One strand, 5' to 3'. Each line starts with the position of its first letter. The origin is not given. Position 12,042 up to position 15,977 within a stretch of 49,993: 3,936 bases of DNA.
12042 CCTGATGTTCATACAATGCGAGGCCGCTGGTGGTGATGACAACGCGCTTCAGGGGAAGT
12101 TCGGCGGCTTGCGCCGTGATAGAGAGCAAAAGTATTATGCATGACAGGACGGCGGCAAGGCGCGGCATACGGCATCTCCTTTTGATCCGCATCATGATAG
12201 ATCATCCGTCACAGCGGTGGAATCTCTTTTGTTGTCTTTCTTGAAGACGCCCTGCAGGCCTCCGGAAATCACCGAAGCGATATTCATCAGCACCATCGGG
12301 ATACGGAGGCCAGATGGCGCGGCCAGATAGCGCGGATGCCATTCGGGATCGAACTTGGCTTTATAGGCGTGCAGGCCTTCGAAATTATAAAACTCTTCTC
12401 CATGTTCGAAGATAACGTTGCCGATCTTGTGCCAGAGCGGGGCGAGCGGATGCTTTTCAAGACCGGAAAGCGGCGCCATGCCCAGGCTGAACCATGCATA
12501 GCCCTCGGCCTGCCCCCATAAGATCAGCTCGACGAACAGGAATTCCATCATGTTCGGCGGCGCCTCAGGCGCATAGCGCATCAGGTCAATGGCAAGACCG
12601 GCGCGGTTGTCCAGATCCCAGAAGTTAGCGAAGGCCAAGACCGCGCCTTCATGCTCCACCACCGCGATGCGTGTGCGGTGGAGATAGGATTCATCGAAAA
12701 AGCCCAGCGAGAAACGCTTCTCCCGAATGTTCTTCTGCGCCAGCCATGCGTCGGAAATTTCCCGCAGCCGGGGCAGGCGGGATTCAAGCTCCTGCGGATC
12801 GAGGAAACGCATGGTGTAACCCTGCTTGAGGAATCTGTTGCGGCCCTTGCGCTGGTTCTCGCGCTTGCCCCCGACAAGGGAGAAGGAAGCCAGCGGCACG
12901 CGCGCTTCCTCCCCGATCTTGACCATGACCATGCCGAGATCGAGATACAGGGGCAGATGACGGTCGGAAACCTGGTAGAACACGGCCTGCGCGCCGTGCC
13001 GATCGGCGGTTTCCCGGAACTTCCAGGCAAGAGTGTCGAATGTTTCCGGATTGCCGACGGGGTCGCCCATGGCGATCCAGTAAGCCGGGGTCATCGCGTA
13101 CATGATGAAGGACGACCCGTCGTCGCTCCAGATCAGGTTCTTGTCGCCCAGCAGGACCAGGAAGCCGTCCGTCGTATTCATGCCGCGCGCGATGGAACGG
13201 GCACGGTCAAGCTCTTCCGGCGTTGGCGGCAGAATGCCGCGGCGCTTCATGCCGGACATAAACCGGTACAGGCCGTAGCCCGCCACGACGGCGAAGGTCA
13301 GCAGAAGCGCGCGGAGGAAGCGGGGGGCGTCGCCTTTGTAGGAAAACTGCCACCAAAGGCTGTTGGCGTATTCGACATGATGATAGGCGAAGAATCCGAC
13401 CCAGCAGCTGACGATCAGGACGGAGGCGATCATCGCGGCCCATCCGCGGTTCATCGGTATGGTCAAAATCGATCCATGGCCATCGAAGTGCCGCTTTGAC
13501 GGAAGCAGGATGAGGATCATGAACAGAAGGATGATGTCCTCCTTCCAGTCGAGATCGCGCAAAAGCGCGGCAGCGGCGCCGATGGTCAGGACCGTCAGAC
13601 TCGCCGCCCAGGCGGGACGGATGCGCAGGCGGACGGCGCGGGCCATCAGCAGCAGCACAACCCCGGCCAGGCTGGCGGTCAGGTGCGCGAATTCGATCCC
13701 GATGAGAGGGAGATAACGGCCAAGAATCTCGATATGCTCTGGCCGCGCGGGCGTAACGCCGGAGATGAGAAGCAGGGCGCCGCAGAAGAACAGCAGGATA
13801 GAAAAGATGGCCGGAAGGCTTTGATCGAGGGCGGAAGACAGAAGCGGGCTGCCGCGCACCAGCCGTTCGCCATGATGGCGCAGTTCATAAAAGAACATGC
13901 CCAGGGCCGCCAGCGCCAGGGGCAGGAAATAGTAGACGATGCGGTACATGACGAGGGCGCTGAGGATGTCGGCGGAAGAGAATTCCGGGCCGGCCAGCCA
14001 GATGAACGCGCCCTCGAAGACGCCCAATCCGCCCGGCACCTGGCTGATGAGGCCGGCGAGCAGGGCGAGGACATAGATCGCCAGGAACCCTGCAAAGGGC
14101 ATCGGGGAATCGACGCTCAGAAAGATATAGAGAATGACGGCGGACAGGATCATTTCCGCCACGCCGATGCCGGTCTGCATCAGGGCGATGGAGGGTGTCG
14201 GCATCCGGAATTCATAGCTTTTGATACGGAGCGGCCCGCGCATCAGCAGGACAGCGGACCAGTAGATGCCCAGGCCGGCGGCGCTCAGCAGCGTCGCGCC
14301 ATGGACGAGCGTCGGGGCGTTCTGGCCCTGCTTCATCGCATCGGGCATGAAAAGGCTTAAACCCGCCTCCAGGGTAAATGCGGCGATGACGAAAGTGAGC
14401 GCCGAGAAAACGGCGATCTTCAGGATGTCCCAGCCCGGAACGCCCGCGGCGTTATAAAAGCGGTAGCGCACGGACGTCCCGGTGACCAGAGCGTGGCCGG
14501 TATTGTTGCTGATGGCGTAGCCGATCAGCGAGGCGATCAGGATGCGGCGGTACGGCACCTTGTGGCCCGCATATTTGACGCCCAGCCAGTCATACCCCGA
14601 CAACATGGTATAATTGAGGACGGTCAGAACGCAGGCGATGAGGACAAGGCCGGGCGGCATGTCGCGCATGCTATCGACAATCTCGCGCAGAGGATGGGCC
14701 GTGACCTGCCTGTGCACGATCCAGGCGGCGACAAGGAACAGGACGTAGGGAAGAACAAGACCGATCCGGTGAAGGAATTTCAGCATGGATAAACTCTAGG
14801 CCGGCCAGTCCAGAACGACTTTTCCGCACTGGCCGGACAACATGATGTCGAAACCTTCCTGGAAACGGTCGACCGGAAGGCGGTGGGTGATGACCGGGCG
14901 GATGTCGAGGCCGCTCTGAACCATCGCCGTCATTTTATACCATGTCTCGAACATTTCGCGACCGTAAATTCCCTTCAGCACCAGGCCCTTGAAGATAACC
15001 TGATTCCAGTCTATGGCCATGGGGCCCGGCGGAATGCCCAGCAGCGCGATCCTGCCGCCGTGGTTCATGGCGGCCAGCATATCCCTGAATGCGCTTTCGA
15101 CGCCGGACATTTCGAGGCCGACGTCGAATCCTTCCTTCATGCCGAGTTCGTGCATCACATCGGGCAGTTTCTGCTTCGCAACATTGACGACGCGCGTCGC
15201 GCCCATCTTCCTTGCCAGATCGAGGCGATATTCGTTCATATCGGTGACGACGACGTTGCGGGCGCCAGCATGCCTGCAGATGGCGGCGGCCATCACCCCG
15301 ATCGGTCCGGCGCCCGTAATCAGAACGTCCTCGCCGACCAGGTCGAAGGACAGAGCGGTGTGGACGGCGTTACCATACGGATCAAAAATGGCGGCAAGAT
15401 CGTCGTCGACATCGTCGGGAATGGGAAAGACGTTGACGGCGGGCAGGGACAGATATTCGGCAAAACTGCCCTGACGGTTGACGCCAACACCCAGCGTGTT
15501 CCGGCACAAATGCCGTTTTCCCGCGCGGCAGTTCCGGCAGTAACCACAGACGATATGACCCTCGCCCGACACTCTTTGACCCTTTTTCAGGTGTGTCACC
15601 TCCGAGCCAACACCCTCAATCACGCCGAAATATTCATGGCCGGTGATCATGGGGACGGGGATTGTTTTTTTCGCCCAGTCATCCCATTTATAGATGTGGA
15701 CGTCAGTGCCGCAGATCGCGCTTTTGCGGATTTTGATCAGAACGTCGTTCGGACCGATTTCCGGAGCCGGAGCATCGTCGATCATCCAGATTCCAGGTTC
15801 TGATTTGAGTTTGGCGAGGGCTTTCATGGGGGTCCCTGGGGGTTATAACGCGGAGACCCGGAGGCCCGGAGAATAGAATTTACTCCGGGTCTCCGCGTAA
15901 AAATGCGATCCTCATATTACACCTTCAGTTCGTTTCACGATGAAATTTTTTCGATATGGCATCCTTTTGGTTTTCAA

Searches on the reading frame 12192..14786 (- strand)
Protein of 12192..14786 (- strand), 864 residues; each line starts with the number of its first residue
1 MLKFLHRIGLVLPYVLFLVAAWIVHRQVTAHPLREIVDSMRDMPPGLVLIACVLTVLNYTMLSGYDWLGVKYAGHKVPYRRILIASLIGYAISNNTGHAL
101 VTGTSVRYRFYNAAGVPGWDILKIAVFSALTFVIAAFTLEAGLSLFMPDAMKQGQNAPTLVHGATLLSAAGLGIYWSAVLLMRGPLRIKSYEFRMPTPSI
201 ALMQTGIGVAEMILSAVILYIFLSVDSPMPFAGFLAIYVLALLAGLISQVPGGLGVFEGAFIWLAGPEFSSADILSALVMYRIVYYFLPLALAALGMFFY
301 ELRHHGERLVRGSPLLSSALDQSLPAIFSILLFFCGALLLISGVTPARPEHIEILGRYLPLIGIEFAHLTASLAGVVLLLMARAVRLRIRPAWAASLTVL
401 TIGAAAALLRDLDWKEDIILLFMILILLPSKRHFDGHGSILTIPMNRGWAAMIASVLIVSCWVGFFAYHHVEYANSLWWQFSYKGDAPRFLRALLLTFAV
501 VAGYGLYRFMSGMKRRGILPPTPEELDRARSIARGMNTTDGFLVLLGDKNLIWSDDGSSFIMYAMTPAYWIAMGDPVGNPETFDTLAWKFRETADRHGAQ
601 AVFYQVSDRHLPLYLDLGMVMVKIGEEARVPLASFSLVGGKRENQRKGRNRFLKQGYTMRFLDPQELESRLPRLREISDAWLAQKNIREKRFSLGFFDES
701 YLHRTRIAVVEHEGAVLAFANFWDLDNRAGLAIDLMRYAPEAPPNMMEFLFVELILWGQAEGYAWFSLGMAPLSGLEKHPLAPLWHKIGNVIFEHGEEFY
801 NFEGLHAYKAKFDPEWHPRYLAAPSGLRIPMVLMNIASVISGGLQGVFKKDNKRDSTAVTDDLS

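Call 81: search_protein_families(library=pfam, proteins=[window:12192-14786:-], max_evalue=0.001)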
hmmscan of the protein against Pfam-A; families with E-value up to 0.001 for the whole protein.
window:12192-14786:- (864 aa): 2 families
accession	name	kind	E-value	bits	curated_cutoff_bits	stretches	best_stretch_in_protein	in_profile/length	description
PF09924.15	LPG_synthase_C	-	1.6e-97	326.6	27.5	1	534-822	7-297/298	Phosphatidylglycerol lysyltransferase, C-terminal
PF03706.18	LPG_synthase_TM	-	4.5e-18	66.2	33.4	1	12-292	3-301/302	Lysylphosphatidylglycerol synthase TM region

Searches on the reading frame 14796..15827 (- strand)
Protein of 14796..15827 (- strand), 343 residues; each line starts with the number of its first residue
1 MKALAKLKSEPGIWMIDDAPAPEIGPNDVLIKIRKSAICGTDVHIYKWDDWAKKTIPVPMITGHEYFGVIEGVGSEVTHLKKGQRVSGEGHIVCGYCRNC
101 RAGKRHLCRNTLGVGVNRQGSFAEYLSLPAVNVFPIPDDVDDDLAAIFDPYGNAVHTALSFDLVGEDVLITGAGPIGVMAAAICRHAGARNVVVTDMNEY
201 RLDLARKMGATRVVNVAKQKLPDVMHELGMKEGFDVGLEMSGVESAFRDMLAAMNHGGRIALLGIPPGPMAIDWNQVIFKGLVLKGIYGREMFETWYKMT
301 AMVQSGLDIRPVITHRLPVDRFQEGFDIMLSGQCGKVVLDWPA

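Call 81: search_protein_families(library=pfam, proteins=[window:14796-15827:-], max_evalue=0.001)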
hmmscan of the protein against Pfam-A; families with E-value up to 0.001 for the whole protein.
window:14796-15827:- (343 aa): 5 families
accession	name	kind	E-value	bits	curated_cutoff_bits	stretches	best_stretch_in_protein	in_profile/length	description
PF00107.32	ADH_zinc_N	-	1e-30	106.8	31.8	1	175-304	1-128/129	Zinc-binding dehydrogenase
PF08240.17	ADH_N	-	5.7e-30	104.1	23.5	1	25-138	1-104/104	Alcohol dehydrogenase GroES-like domain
PF16912.11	Glu_dehyd_C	-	8.7e-12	45.4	34.9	1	155-327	21-199/211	Glucose dehydrogenase C-terminus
PF13602.12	ADH_zinc_N_2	-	1.5e-05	26.4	27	1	209-339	2-134/134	Zinc-binding dehydrogenase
PF01494.25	FAD_binding_3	-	0.00032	20.5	22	1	167-199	3-35/349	FAD binding domain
